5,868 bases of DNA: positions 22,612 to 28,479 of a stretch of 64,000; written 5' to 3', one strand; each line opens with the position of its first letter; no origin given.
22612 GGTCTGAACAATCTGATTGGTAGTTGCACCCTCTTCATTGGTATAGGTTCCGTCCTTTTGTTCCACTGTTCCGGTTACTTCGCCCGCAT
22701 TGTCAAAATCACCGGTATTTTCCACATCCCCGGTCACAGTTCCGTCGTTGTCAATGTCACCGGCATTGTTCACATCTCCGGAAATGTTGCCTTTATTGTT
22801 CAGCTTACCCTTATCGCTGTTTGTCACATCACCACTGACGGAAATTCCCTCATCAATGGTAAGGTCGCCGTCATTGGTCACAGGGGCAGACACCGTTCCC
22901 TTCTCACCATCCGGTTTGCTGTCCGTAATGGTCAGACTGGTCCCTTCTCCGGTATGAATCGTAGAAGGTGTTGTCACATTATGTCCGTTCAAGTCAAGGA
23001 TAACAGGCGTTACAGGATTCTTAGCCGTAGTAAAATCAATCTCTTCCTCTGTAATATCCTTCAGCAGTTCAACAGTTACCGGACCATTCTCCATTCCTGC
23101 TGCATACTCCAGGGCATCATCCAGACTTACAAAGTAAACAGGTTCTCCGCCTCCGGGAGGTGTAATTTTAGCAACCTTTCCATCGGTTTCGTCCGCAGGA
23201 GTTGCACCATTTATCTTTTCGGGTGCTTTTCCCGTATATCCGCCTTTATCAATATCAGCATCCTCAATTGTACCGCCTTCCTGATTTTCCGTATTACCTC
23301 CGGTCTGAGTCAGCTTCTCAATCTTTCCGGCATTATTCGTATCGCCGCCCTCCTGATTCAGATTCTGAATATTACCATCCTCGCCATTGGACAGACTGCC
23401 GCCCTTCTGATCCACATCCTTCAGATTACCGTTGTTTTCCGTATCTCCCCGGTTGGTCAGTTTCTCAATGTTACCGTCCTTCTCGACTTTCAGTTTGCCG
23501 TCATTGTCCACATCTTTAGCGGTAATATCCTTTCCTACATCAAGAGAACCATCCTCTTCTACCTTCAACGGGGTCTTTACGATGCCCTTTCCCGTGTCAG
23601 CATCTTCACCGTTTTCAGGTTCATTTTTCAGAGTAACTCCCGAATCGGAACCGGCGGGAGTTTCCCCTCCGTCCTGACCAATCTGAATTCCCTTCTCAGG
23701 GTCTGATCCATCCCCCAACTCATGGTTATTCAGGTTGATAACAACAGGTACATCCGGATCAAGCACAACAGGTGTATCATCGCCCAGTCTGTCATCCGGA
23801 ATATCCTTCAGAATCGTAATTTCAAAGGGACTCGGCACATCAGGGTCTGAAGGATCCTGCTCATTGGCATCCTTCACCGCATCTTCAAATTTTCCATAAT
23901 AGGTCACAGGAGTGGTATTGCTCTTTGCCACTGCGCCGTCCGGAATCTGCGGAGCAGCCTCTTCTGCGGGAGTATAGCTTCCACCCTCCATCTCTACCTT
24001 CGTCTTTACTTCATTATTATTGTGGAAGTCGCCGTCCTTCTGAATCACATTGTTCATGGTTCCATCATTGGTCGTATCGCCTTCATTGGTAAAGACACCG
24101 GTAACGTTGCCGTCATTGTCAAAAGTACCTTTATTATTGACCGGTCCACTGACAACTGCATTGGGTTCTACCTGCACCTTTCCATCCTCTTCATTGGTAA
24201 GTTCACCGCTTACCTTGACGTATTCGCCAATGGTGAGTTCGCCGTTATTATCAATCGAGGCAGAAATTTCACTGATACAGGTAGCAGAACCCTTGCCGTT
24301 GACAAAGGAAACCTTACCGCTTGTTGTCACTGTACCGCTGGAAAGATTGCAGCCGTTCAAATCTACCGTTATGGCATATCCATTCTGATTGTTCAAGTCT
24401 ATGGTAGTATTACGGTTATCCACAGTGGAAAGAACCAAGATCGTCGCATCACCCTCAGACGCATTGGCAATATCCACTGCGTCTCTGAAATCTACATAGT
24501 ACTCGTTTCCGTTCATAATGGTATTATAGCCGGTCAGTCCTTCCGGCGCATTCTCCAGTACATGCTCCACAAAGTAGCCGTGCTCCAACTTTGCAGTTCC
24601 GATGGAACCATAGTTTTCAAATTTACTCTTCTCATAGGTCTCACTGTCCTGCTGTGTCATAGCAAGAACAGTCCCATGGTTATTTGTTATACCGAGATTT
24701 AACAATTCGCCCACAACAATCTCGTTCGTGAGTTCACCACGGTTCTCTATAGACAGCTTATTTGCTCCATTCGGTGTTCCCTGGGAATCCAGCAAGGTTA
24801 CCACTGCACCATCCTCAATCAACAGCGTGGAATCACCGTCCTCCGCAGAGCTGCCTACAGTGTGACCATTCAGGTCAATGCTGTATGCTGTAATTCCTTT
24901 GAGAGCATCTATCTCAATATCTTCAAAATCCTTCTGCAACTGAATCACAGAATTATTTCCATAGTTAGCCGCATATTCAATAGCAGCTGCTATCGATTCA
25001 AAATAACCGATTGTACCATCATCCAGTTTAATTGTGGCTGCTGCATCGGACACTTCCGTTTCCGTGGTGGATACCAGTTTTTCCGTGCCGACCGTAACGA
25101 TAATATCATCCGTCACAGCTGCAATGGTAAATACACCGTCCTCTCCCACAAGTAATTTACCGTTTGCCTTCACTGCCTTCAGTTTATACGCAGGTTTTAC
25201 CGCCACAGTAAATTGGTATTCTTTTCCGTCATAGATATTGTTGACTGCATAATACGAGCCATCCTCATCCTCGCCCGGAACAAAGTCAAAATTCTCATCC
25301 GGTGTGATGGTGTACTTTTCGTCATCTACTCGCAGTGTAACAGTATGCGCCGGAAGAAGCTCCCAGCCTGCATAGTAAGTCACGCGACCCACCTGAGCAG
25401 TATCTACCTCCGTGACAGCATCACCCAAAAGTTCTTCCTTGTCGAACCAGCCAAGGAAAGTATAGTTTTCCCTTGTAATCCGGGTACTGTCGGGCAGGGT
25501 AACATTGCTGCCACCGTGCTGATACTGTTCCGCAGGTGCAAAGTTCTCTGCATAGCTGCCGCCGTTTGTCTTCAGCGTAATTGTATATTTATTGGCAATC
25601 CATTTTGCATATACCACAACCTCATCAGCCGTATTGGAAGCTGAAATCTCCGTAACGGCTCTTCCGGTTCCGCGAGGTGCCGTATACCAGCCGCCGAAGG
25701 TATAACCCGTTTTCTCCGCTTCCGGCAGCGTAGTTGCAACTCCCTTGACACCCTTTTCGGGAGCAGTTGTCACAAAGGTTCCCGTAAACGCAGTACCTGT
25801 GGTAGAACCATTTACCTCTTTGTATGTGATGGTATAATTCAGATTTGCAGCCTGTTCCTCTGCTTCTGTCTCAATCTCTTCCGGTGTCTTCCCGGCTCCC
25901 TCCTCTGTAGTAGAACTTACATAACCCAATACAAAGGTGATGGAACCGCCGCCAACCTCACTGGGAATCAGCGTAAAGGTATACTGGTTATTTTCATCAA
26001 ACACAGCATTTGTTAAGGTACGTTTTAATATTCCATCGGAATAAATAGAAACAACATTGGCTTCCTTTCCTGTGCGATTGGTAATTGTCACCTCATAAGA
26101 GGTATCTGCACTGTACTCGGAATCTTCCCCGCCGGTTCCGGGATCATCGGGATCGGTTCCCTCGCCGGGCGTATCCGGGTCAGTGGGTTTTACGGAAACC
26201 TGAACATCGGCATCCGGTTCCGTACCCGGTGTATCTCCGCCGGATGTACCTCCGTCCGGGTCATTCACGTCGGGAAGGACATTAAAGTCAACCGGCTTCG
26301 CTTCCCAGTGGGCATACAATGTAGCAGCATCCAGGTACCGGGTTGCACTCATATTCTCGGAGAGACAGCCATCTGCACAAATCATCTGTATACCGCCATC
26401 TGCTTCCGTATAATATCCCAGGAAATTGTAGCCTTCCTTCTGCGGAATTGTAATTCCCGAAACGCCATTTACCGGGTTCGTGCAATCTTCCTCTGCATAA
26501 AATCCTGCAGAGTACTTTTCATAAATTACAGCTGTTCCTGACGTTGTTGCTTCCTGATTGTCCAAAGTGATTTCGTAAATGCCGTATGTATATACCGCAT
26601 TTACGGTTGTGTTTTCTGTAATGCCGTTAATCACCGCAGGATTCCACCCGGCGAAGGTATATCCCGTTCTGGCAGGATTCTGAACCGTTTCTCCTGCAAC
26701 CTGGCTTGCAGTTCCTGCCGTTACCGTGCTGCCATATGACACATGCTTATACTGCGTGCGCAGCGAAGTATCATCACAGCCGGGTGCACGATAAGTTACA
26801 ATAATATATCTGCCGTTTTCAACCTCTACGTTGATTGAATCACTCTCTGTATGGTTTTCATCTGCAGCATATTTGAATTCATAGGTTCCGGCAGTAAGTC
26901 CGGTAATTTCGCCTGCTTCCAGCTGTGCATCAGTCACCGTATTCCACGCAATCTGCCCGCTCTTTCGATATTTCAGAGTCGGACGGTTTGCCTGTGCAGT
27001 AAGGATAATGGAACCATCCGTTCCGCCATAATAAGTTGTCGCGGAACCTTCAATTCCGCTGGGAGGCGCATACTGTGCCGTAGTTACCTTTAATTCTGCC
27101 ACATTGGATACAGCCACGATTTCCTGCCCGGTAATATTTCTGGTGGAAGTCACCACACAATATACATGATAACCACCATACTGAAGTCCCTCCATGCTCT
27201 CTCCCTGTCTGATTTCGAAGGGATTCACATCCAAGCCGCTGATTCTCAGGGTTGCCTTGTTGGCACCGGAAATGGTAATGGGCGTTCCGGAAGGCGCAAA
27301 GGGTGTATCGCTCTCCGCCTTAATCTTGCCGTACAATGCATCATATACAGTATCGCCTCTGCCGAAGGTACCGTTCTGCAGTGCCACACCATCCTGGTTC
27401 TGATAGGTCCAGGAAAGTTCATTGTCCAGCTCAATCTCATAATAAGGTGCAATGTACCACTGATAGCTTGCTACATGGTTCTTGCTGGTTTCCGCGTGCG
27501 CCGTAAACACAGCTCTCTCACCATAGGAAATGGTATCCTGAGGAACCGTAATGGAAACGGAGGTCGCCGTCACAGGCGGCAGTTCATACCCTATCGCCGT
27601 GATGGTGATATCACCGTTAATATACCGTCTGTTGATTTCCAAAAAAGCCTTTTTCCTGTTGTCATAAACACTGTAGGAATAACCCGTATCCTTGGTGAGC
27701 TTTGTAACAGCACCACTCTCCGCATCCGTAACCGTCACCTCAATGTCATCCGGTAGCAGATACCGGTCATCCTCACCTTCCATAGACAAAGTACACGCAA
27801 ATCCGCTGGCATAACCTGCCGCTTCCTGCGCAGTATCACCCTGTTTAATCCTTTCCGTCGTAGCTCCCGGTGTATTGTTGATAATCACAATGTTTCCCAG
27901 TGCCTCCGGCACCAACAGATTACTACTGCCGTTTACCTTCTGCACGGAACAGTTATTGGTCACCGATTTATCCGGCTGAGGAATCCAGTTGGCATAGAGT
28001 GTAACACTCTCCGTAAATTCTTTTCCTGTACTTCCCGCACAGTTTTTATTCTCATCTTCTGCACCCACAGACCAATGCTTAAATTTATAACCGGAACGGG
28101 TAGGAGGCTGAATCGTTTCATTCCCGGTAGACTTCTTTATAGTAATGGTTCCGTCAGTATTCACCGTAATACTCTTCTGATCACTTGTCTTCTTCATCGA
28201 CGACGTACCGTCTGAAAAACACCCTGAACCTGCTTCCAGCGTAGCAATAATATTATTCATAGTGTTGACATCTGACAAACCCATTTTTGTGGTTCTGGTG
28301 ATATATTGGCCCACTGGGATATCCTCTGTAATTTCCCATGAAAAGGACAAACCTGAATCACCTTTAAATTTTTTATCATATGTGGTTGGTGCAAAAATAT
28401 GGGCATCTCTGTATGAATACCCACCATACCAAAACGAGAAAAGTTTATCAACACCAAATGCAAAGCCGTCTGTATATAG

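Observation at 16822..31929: A single 15.1-kb ORF encoding a 5,035-aa modular surface protein with no characterised counterpart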

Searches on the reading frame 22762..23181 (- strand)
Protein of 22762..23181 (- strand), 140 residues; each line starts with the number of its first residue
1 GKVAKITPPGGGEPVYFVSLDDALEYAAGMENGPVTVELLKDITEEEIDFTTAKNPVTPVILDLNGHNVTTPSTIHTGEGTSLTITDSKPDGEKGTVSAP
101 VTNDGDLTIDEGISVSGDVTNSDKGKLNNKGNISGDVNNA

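Call 22: find_homologous_proteins(query=A1, max_evalue=0.001)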
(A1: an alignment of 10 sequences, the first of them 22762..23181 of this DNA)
Query A1 (10 sequences) (140 aa, profile of the alignment): 1 proteins with E <= 0.001 among 4269 candidates.
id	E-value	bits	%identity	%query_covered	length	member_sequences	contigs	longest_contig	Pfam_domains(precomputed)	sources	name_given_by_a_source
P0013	8.5e-10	57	26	39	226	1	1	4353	-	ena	-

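Call 31: search_protein_representatives(alignment_id=A1)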
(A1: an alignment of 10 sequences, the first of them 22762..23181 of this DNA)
Query: 10 sequences, 137 profile positions. Proteins with E-value up to 0.001 (for the whole library): 1459; up to 1e-10: 346; up to 1e-30: 33. The best 150 are listed.
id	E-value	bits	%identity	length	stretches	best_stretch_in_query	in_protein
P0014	9.1e-189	634.8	-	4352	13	2-135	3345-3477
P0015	4.6e-162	548.3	-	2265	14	11-135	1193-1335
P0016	8.3e-139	473.0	-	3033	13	10-136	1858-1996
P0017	5.4e-135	460.6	-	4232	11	12-137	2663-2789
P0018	1.2e-133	456.3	-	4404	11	11-137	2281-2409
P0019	5.6e-118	405.5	-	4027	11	10-136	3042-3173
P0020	7.6e-118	405.1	-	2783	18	3-131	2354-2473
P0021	1.5e-108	375.0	-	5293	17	7-136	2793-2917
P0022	2.9e-95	331.9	-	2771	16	11-134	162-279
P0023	2.0e-87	306.6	-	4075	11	7-136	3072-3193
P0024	7.0e-68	243.3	-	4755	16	7-125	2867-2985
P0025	4.9e-63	227.6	-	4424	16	8-109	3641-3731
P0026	2.0e-59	215.9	-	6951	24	7-98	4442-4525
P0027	1.3e-58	213.3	-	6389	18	2-131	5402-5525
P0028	3.1e-57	208.8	-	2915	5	11-136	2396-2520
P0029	6.4e-56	204.6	-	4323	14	13-116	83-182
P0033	4.1e-52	192.2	-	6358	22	4-117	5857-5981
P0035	2.0e-46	173.8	-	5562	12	12-91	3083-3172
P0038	1.7e-41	157.9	-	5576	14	2-125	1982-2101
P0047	2.1e-30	121.9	-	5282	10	5-128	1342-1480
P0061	9.9e-26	106.8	-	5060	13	11-118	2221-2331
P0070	9.2e-24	100.4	-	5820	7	10-103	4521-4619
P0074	1.0e-22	97.0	-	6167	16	6-131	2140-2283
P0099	1.7e-20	89.8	-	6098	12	5-116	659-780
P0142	5.6e-17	78.4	-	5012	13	12-128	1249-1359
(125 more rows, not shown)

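Call 32: list_cluster_members(proteins=[P0014, P0015, P0016, P0017, P0018, P0019, P0021, P0026, P0027, P0033])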
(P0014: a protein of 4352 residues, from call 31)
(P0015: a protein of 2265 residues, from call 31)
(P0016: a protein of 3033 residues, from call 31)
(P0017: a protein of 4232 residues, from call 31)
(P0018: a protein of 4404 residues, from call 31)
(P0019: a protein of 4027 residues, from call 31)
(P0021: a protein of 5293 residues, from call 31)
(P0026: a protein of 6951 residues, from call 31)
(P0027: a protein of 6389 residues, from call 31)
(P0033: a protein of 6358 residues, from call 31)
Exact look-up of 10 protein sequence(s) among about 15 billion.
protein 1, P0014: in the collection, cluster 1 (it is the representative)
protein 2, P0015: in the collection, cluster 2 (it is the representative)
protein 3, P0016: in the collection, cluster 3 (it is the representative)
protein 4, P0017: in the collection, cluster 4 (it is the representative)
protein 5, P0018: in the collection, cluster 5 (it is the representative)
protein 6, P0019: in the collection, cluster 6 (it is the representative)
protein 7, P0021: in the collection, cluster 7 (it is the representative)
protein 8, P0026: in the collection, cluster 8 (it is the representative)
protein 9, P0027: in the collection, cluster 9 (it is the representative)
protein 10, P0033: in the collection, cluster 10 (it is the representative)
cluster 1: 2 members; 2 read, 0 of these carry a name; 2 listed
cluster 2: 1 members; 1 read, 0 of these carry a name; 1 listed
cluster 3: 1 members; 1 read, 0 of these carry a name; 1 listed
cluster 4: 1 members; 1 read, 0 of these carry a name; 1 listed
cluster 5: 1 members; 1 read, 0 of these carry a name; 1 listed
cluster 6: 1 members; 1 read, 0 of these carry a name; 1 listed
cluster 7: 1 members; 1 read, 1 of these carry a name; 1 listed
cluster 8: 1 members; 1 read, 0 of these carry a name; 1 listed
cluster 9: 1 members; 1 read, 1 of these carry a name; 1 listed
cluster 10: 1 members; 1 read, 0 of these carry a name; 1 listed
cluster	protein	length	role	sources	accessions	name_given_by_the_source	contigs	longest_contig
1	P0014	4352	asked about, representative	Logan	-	-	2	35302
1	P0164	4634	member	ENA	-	-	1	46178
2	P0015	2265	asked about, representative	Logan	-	-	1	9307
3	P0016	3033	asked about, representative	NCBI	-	-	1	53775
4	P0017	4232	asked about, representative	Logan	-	-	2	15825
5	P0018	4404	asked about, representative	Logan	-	-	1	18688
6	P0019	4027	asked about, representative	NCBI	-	-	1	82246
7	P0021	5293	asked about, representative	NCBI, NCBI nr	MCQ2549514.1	MAG: InlB B-repeat-containing protein [Lachnospiraceae bacterium] | InlB B-repeat-containing protein [Lachnospiraceae bacterium]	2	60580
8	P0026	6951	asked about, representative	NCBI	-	-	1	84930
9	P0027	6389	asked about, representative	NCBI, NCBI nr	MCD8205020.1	MAG: hypothetical protein LUD29_00185 [Clostridia bacterium] | hypothetical protein [Clostridia bacterium]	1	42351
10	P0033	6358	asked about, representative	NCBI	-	-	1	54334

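Call 71: list_cluster_members(proteins=[P0024, P0029, P0035, P0038, P0047, P0061, P0070, P0074, P0099, P0142])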
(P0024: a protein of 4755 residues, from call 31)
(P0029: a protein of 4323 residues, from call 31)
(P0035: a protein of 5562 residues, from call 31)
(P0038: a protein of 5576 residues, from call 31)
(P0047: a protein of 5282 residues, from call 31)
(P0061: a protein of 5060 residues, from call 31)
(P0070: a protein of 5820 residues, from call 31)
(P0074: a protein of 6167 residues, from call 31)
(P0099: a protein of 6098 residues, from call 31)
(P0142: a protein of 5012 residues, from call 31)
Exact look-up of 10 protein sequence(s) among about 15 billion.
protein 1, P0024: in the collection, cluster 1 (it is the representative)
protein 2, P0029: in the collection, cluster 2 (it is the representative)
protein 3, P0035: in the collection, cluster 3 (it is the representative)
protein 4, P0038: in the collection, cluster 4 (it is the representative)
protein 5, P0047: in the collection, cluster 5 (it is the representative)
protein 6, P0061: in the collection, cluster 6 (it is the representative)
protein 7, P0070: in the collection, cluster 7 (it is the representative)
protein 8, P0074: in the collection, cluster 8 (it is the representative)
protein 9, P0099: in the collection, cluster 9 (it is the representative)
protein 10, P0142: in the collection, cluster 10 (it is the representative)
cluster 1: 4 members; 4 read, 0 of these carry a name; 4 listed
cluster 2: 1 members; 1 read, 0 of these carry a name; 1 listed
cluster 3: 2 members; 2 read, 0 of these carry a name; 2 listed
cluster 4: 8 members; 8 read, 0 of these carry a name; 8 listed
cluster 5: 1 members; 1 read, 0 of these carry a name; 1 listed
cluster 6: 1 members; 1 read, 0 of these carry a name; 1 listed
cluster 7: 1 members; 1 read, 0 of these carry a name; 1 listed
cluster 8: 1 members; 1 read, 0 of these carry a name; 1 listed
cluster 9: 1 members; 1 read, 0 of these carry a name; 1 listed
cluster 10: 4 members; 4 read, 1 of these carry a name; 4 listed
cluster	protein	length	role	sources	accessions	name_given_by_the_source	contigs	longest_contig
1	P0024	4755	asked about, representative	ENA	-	-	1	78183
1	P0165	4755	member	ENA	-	-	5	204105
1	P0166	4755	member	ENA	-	-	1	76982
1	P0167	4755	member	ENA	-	-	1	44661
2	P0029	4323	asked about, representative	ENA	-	-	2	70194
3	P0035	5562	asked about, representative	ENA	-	-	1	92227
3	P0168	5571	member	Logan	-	-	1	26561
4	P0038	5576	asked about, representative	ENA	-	-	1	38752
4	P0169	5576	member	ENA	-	-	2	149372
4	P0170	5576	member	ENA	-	-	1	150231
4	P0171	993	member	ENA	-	-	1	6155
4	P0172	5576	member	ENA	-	-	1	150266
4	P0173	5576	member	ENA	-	-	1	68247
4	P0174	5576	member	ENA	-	-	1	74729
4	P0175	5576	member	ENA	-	-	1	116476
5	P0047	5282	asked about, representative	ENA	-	-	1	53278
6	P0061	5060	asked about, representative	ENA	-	-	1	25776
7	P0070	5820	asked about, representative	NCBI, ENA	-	-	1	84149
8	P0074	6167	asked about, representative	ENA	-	-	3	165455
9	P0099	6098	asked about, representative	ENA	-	-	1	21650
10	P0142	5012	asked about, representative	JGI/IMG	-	-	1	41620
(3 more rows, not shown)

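Call 75: search_protein_families(library=pfam, proteins=[P0024, P0029], max_evalue=0.001)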
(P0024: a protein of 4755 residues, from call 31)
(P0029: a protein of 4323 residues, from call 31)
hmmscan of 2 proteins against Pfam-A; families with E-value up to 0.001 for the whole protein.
P0024 (4755 aa): 1 family
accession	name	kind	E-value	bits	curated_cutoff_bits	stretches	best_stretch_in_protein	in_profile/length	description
PF18657.6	YDG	-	6.2e-28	97.3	25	2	4318-4396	2-82/85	YDG domain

P0029 (4323 aa): 1 family
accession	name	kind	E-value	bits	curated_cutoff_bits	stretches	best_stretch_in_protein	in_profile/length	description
PF18657.6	YDG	-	8e-25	87.4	25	2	3886-3964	2-82/85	YDG domain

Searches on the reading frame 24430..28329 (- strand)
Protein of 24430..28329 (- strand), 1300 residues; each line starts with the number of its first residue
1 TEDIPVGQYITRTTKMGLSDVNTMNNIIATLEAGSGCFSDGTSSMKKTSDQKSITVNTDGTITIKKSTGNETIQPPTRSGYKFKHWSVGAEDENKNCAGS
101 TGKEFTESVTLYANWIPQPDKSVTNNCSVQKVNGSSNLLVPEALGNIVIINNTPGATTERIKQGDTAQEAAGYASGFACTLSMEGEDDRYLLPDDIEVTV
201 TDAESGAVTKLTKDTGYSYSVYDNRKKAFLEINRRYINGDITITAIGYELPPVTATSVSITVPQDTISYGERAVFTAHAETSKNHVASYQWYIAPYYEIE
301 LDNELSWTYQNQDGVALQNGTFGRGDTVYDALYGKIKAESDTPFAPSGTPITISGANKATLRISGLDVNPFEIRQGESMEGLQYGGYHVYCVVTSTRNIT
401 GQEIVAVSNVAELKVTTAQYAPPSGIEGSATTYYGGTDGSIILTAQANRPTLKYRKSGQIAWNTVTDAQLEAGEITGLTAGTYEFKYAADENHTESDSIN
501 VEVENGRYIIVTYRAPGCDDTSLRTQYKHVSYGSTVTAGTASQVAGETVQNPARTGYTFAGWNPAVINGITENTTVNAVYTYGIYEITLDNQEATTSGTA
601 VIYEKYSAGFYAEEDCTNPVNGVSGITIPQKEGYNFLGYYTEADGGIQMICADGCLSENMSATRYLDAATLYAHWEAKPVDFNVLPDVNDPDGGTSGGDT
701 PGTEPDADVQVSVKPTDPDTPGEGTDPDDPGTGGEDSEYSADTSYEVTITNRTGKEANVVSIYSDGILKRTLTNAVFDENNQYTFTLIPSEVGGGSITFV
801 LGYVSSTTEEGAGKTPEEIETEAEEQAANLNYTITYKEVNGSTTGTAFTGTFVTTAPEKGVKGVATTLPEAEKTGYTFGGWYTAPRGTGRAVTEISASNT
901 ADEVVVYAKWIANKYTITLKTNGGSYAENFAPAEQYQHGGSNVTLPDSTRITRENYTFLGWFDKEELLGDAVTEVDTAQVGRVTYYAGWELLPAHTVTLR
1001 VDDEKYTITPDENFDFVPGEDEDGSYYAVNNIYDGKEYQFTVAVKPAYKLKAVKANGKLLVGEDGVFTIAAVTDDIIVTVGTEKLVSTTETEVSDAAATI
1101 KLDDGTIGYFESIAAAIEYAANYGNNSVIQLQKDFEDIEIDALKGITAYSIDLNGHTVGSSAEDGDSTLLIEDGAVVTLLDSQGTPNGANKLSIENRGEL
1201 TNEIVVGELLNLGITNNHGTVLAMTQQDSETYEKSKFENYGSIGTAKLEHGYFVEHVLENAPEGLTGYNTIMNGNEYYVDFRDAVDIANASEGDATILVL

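Call 5: search_protein_families(library=pfam, proteins=[window:24430-28329:-], max_evalue=0.01)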
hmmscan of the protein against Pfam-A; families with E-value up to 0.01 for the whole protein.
window:24430-28329:- (1300 aa): 1 family
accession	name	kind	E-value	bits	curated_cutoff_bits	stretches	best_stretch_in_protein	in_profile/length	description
PF09479.16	Flg_new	-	5.9e-31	106.8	27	4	915-987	1-64/65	Listeria-Bacteroides repeat domain (List_Bact_rpt)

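Call 6: search_protein_families(library=ncbifam, proteins=[window:24430-28329:-], max_evalue=0.01)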
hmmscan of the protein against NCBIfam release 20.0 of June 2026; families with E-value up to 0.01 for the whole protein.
window:24430-28329:- (1300 aa): 1 family
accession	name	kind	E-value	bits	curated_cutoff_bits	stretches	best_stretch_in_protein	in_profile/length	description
TIGR02543.1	List_Bact_rpt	repeat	1.6e-20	73.1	20.95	3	872-911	2-41/44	TIGR02543 family repeat protein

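Call 10: search_solved_structures(query=window:24430-28329:-, max_evalue=0.01)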
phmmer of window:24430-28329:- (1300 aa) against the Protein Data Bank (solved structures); distinct sequences matched with E-value up to 0.01: 0.
